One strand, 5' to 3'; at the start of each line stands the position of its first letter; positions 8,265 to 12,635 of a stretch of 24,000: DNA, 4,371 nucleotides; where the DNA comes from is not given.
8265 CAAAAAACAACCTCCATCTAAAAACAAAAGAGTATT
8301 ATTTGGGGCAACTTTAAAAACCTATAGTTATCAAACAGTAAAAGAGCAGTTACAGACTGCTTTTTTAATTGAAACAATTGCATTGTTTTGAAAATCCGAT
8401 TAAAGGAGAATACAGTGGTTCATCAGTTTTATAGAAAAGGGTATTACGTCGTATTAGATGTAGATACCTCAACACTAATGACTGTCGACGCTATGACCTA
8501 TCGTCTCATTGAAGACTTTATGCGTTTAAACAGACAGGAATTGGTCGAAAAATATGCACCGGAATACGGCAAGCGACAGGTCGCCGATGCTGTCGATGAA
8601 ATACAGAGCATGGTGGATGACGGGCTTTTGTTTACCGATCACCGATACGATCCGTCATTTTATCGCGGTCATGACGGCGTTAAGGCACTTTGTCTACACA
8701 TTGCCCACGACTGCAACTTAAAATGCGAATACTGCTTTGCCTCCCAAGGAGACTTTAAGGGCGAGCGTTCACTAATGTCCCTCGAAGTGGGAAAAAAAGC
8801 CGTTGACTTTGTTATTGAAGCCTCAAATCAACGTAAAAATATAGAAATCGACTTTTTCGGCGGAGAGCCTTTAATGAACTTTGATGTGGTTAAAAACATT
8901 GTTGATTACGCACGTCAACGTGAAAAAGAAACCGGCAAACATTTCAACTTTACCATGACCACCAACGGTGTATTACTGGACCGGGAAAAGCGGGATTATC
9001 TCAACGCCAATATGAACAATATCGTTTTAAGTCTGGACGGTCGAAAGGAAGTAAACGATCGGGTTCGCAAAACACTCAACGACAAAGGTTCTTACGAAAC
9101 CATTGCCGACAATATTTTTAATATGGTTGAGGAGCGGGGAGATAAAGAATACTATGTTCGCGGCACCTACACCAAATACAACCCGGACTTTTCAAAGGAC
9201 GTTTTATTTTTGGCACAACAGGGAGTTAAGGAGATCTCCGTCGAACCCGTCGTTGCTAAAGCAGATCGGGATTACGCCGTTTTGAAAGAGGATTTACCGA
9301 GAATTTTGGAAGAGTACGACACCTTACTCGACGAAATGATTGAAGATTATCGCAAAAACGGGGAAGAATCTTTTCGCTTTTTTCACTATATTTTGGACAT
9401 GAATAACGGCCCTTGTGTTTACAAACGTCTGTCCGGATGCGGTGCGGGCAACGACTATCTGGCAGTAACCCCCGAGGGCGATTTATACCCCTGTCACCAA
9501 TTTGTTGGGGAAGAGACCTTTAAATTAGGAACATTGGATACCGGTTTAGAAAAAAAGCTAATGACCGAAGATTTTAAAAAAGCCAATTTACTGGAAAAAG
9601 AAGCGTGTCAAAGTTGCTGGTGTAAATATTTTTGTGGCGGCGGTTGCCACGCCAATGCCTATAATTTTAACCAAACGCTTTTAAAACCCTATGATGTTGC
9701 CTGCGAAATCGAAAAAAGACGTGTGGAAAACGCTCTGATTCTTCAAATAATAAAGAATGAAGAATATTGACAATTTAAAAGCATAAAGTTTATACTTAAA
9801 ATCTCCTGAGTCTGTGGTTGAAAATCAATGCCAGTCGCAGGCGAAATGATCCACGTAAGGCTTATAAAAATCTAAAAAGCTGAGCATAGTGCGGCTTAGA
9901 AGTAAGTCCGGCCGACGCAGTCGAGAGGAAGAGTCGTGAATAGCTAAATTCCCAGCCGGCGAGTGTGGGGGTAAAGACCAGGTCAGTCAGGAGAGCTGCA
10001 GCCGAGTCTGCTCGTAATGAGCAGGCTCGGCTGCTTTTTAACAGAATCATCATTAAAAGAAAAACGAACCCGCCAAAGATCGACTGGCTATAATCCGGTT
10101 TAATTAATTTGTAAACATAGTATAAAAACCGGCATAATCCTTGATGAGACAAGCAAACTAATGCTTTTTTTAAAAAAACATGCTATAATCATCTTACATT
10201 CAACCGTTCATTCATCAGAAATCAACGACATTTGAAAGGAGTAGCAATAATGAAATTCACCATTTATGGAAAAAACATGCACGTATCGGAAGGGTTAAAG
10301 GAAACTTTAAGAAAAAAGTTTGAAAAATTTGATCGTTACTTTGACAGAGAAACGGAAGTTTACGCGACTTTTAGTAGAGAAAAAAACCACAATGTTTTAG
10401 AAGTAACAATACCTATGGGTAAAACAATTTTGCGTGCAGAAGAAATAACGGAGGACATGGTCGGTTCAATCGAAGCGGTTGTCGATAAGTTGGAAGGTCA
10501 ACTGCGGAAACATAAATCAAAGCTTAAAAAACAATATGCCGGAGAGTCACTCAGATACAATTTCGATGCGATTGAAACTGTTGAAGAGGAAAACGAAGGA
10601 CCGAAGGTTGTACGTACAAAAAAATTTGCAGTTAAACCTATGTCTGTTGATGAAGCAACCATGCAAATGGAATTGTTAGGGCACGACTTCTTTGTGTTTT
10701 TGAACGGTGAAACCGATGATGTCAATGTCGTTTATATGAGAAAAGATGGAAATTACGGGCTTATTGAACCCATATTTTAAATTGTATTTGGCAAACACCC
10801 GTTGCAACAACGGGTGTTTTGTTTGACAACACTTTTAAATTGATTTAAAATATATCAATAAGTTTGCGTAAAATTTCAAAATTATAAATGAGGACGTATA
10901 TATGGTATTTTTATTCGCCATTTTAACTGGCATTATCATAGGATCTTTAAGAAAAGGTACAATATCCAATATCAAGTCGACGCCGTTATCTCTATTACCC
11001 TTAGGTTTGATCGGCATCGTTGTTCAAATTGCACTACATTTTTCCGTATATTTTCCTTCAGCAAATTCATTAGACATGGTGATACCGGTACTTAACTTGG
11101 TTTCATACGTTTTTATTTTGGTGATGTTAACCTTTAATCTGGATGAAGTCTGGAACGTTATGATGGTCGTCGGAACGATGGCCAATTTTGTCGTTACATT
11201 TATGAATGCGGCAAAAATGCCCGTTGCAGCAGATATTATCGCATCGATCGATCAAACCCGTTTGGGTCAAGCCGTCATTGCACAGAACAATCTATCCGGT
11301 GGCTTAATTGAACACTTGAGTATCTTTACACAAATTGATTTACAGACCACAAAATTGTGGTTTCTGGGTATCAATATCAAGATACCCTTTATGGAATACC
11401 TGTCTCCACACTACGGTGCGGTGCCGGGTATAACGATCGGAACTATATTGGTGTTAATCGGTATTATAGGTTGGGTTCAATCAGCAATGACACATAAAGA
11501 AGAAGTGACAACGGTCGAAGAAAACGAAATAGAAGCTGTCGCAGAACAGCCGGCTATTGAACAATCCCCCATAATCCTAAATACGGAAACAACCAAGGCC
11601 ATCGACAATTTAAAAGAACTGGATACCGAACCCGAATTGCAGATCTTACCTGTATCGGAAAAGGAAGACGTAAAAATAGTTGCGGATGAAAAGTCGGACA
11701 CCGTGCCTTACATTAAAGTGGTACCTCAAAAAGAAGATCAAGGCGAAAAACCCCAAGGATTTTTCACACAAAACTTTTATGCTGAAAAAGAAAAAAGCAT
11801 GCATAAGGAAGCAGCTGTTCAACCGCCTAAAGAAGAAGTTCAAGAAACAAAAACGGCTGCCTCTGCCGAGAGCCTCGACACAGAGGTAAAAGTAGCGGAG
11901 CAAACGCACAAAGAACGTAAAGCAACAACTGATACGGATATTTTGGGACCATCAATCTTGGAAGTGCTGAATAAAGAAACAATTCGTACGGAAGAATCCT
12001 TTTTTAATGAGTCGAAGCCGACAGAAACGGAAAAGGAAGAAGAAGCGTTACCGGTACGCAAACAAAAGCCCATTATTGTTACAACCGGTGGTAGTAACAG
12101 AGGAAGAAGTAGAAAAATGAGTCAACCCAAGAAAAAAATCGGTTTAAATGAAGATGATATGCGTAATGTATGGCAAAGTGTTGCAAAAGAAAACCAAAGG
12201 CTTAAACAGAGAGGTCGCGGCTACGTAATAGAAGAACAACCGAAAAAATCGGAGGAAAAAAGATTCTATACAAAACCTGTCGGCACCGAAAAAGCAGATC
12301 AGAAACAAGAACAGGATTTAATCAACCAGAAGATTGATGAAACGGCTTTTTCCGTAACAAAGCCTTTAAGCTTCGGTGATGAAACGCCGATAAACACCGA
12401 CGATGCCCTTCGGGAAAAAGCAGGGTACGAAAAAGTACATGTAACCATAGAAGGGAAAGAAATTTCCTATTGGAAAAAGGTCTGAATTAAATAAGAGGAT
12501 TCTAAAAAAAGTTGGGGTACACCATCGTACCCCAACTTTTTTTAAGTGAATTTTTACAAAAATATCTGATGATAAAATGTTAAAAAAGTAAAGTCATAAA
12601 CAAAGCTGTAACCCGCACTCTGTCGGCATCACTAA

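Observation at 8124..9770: Unlisted 46-aa six-cysteine (SCIFF) ranthipeptide precursor plus radical-SAM maturase appended to the ruvAB-queA-tgt-yajC operon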

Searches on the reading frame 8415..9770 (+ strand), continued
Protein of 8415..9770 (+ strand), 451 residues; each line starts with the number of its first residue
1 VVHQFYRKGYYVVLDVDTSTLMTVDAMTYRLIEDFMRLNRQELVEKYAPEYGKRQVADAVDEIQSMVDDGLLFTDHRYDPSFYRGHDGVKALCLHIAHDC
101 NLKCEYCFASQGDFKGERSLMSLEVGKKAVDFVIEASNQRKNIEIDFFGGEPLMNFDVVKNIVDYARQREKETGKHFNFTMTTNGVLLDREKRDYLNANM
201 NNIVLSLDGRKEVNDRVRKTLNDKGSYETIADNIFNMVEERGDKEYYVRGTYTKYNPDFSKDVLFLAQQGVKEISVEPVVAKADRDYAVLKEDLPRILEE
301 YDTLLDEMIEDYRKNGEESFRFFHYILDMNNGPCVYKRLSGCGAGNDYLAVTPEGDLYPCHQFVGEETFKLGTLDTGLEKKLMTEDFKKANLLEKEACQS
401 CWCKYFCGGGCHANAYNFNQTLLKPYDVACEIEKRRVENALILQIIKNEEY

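Call 46: search_protein_families(library=pfam, proteins=[L004:11366-11890:+, L007:11287-11859:+, L019:6066-6566:+, L030:11356-11862:+, L078:7640-8170:+, L012:11547-12071:+, L010:11350-13068:+, L015:11457-13241:+], max_evalue=0.001)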
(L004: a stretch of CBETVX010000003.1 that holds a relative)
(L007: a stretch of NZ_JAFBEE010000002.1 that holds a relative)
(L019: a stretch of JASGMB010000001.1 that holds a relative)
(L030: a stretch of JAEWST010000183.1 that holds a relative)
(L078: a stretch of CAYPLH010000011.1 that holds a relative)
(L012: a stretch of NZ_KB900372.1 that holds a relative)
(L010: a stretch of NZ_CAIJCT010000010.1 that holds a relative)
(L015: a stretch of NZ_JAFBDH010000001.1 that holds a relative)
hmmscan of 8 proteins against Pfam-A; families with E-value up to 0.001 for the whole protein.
L004:11366-11890:+ (175 aa): 4 families
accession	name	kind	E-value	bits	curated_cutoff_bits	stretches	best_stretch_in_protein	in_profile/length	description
PF00132.30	Hexapep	-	1.9e-20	72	27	3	96-128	2-34/36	Bacterial transferase hexapeptide (six repeats)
PF25084.1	LbH_EIF2B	-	1.3e-09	38.4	54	1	57-134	24-93/105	EIF2B subunit epsilon LbH domain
PF14602.12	Hexapep_2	-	6.8e-08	32.5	27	2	78-110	1-32/34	Hexapeptide repeat of succinyl-transferase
PF21711.3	DCTN5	-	2e-06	28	40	1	36-154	36-160/182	Dynactin subunit 5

L007:11287-11859:+ (191 aa): 4 families
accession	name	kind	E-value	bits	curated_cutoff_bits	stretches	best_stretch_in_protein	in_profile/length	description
PF00132.30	Hexapep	-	3.1e-20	71.4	27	3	111-144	1-34/36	Bacterial transferase hexapeptide (six repeats)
PF25084.1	LbH_EIF2B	-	3.1e-08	34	54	1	39-140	9-101/105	EIF2B subunit epsilon LbH domain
PF14602.12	Hexapep_2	-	8.2e-07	29.1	27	1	94-126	1-32/34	Hexapeptide repeat of succinyl-transferase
PF21711.3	DCTN5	-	0.00039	20.6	40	1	51-147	33-143/182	Dynactin subunit 5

L019:6066-6566:+ (167 aa): 4 families
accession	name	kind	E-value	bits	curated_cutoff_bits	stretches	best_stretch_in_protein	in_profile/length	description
PF00132.30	Hexapep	-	9.3e-22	76.2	27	3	88-121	2-35/36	Bacterial transferase hexapeptide (six repeats)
PF25084.1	LbH_EIF2B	-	1.9e-09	37.9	54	1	48-129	21-102/105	EIF2B subunit epsilon LbH domain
PF24894.1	Hexapep_GlmU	-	7e-06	26.5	23.3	1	55-125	19-88/104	GlmU-like, C-terminal hexapeptide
PF14602.12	Hexapep_2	-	4.3e-05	23.6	27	0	71-102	2-32/34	Hexapeptide repeat of succinyl-transferase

L030:11356-11862:+ (169 aa): 3 families
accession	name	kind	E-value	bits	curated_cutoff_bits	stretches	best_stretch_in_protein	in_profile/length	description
PF00132.30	Hexapep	-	5.5e-22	76.9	27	2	88-121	2-35/36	Bacterial transferase hexapeptide (six repeats)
PF25084.1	LbH_EIF2B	-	2.2e-08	34.5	54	1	48-127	21-100/105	EIF2B subunit epsilon LbH domain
PF14602.12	Hexapep_2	-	2.1e-05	24.6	27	1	90-121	4-33/34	Hexapeptide repeat of succinyl-transferase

L078:7640-8170:+ (177 aa): 5 families
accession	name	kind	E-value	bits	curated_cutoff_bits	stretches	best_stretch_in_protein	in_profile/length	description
PF00132.30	Hexapep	-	2.4e-15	55.9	27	1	91-123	3-35/36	Bacterial transferase hexapeptide (six repeats)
PF25084.1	LbH_EIF2B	-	6.6e-07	29.7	54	1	51-130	22-101/105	EIF2B subunit epsilon LbH domain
PF21711.3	DCTN5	-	0.00012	22.3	40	1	29-145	33-157/182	Dynactin subunit 5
PF14602.12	Hexapep_2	-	0.00012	22.1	27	0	96-123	8-33/34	Hexapeptide repeat of succinyl-transferase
PF24894.1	Hexapep_GlmU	-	0.0006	20.3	23.3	0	80-136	31-84/104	GlmU-like, C-terminal hexapeptide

L012:11547-12071:+ (175 aa): 3 families
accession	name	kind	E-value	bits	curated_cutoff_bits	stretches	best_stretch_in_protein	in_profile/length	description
PF09515.15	Thia_YuaJ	-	3.2e-46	158.1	25.8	1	9-170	1-172/177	Thiamine transporter protein (Thia_YuaJ)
PF12822.12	ECF_trnsprt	-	1.9e-08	35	30.7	1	7-167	1-169/169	ECF transporter, substrate-specific component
PF07155.17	ECF-ribofla_trS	-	1.1e-06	29.2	26.7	1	5-160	3-164/172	ECF-type riboflavin transporter, S component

L010:11350-13068:+ (573 aa): 3 families
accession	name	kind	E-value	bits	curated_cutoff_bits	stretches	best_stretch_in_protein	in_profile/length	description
PF17768.7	RecJ_OB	-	1e-25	90.3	27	1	453-564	2-106/107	RecJ OB domain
PF01368.27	DHH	-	2.5e-24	86.4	28.1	1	74-227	1-123/125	DHH family, N-terminal domain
PF02272.25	DHHA1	-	1.1e-10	42.3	25.9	1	353-435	10-95/102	DHHA1 domain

L015:11457-13241:+ (595 aa): 3 families
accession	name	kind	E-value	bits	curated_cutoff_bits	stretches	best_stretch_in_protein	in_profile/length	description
PF17768.7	RecJ_OB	-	2.9e-26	92.1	27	1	461-583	1-106/107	RecJ OB domain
PF01368.27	DHH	-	4.7e-25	88.7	28.1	1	76-235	1-124/125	DHH family, N-terminal domain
PF02272.25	DHHA1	-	7.2e-14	52.5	25.9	1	356-446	3-98/102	DHHA1 domain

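Call 51: find_encoding_contigs(protein=P0043, flank=7000, max_places=1)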
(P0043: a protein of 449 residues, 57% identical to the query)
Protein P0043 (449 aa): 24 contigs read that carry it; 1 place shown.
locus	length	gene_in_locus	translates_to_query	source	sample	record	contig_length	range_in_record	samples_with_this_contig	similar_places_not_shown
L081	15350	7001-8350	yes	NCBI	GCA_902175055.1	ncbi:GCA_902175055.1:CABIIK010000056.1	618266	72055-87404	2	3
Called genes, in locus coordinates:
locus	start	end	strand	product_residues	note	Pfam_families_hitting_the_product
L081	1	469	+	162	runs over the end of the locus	PF04892:VanZ-LLP1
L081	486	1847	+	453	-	PF18073:Zn_ribbon_LapB, PF03796:DnaB_C (faint), PF06745:ATPase, PF13481:AAA_25, PF05362:Lon_C (weak), PF13541:ChlI (weak)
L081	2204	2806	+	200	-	PF01330:RuvA_N, PF14520:HHH_5, PF07499:RuvA_C (faint)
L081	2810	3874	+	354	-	PF06068:TIP49 (weak), PF05496:RuvB_N, PF00004:AAA, PF07728:AAA_5, PF17864:AAA_lid_4, PF05491:WHD_RuvB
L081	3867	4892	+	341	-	PF02547:Queuosine_synth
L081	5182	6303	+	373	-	PF01702:TGT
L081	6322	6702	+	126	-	PF02699:YajC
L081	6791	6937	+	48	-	PF13165:SCIFF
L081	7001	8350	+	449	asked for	PF04055:Radical_SAM, PF13353:Fer4_12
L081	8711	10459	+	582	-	PF07498:Rho_N, PF07497:Rho_RNA_bind, PF22707:S1CSD-TOTE-2 (faint), PF07497:Rho_RNA_bind, PF08206:OB_RNB (weak), PF00006:ATP-synt_ab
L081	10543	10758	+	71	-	PF01197:Ribosomal_L31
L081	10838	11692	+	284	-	PF17827:PrmC_N, PF03602:Cons_hypoth95 (weak), PF05175:MTS, PF13847:Methyltransf_31, PF13649:Methyltransf_25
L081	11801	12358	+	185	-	PF08207:EFP_N, PF01132:EFP, PF09285:Elong-fact-P_C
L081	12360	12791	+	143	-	-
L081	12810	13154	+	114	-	PF03780:Asp23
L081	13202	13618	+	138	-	PF01029:NusB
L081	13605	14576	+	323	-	PF00814:TsaD, PF22521:HypF_C_2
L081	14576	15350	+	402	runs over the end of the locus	PF13742:tRNA_anti_2, PF01336:tRNA_anti-codon, PF02601:Exonuc_VII_L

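Call 52: find_encoding_contigs(protein=P0026, flank=7000, max_places=1)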
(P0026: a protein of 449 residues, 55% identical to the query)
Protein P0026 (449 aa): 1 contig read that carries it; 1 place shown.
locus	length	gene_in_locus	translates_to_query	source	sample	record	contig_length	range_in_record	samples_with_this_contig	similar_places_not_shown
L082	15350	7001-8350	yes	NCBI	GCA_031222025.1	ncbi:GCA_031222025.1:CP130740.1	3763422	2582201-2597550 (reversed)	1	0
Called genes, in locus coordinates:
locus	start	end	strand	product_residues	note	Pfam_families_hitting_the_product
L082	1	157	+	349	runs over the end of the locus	PF13303:PTS_EIIC_2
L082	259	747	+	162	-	PF04892:VanZ-LLP1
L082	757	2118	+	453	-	PF18073:Zn_ribbon_LapB, PF03796:DnaB_C (weak), PF06745:ATPase, PF13191:AAA_16 (faint), PF13481:AAA_25, PF05362:Lon_C (weak), PF13541:ChlI (weak)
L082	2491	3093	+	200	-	PF01330:RuvA_N, PF14520:HHH_5, PF07499:RuvA_C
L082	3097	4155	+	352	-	PF06068:TIP49 (faint), PF05496:RuvB_N, PF01078:Mg_chelatase (faint), PF07728:AAA_5 (weak), PF00004:AAA, PF17864:AAA_lid_4, PF05491:WHD_RuvB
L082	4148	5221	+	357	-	PF02547:Queuosine_synth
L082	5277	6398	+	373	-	PF01702:TGT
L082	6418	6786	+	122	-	PF02699:YajC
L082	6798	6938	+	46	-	PF13165:SCIFF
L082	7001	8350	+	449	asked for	PF04055:Radical_SAM, PF13353:Fer4_12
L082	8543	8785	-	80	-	-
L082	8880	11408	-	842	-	PF00690:Cation_ATPase_N, PF00122:E1-E2_ATPase, PF00702:Hydrolase, PF13246:Cation_ATPase, PF00689:Cation_ATPase_C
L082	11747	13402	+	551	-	PF07498:Rho_N (weak), PF07497:Rho_RNA_bind, PF08206:OB_RNB (faint), PF22707:S1CSD-TOTE-2 (faint), PF07497:Rho_RNA_bind, PF00006:ATP-synt_ab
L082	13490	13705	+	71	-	PF01197:Ribosomal_L31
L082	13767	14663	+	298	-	PF17827:PrmC_N, PF03602:Cons_hypoth95, PF10294:Methyltransf_16 (weak), PF05175:MTS, PF06325:PrmA (faint), PF13847:Methyltransf_31, PF13649:Methyltransf_25 (weak)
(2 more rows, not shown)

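Call 53: find_encoding_contigs(protein=P0003, flank=7000, max_places=1)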
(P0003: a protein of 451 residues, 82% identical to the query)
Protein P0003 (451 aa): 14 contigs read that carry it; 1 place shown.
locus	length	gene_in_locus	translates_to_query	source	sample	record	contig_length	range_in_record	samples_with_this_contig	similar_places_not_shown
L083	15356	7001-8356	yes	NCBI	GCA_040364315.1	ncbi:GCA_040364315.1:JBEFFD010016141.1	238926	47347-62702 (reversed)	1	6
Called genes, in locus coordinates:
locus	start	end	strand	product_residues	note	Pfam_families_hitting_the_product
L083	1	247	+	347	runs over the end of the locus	PF13303:PTS_EIIC_2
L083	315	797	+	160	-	PF04892:VanZ-LLP1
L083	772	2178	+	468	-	PF18073:Zn_ribbon_LapB, PF13481:AAA_25, PF03796:DnaB_C, PF06745:ATPase, PF23442:DUF7125, PF13401:AAA_22 (weak), PF05362:Lon_C, PF13541:ChlI (weak)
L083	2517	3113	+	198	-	PF01330:RuvA_N, PF21176:RecR_HhH (faint), PF00633:HHH (faint), PF14520:HHH_5, PF07499:RuvA_C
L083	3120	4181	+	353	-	PF05496:RuvB_N, PF01078:Mg_chelatase (faint), PF00004:AAA, PF07728:AAA_5, PF17864:AAA_lid_4, PF05491:WHD_RuvB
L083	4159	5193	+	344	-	PF02547:Queuosine_synth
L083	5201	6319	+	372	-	PF01702:TGT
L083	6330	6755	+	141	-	PF02699:YajC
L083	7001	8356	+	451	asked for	PF13353:Fer4_12, PF04055:Radical_SAM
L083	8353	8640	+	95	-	-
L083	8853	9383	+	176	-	PF02482:Ribosomal_S30AE, PF16321:Ribosom_S30AE_C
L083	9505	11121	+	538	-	PF17248:DUF5317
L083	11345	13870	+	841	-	PF07517:SecA_DEAD, PF00270:DEAD (weak), PF01043:SecA_PP_bind, PF21090:P-loop_SecA, PF07516:SecA_SW, PF02810:SEC-C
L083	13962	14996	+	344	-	PF03462:PCRF, PF00472:RF-1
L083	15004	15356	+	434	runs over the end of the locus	PF02574:S-methyl_trans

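Call 60: search_protein_families(library=pfam, proteins=[L009:7645-9192:+, L009:9255-9782:+, L003:11932-12183:+, L081:6791-6937:+], max_evalue=0.001)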
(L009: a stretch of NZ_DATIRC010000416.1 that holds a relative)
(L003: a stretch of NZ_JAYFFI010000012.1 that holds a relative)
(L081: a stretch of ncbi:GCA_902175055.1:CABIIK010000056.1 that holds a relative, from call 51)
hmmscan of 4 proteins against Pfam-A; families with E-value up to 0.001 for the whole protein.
L009:7645-9192:+ (515 aa): 3 families
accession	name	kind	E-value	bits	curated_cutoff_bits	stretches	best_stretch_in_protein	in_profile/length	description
PF03023.19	MurJ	-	5.9e-100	335.4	27.4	1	30-464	2-437/451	Lipid II flippase MurJ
PF01554.23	MatE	-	8.2e-14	52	24.9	1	230-393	1-159/161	MatE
PF13440.11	Polysacc_synt_3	-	8e-09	35.6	23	1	206-332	159-284/293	Polysaccharide biosynthesis protein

L009:9255-9782:+ (175 aa): 1 family
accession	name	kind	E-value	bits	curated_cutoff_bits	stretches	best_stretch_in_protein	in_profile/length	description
PF01966.28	HD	-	1.7e-05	25.5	22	1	58-161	16-90/116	HD domain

L003:11932-12183:+ (84 aa): 0 families

L081:6791-6937:+ (48 aa): 1 family
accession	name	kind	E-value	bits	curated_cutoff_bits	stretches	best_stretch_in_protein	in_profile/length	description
PF13165.11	SCIFF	-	5.5e-23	81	27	1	2-44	1-44/44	Six-cysteine peptide SCIFF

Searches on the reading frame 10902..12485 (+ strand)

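Call 6: search_protein_families(library=ncbifam, proteins=[window:10902-12485:+], max_evalue=0.01)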
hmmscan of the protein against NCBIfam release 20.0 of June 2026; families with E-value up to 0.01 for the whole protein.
window:10902-12485:+ (527 aa): 0 families

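Call 7: search_protein_families(library=pfam, proteins=[window:10902-12485:+], max_evalue=0.01)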
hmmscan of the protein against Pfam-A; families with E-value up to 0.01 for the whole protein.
window:10902-12485:+ (527 aa): 1 family
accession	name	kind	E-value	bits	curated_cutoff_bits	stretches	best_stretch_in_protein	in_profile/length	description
PF17248.7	DUF5317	-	4.2e-09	37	25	1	30-192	5-150/151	Family of unknown function (DUF5317)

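Call 46: search_protein_families(library=pfam, proteins=[window:10902-12485:+], max_evalue=0.001)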
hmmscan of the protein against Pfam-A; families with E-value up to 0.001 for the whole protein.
window:10902-12485:+ (527 aa): 1 family
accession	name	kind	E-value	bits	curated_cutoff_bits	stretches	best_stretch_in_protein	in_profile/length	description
PF17248.7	DUF5317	-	4.2e-09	37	25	1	30-192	5-150/151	Family of unknown function (DUF5317)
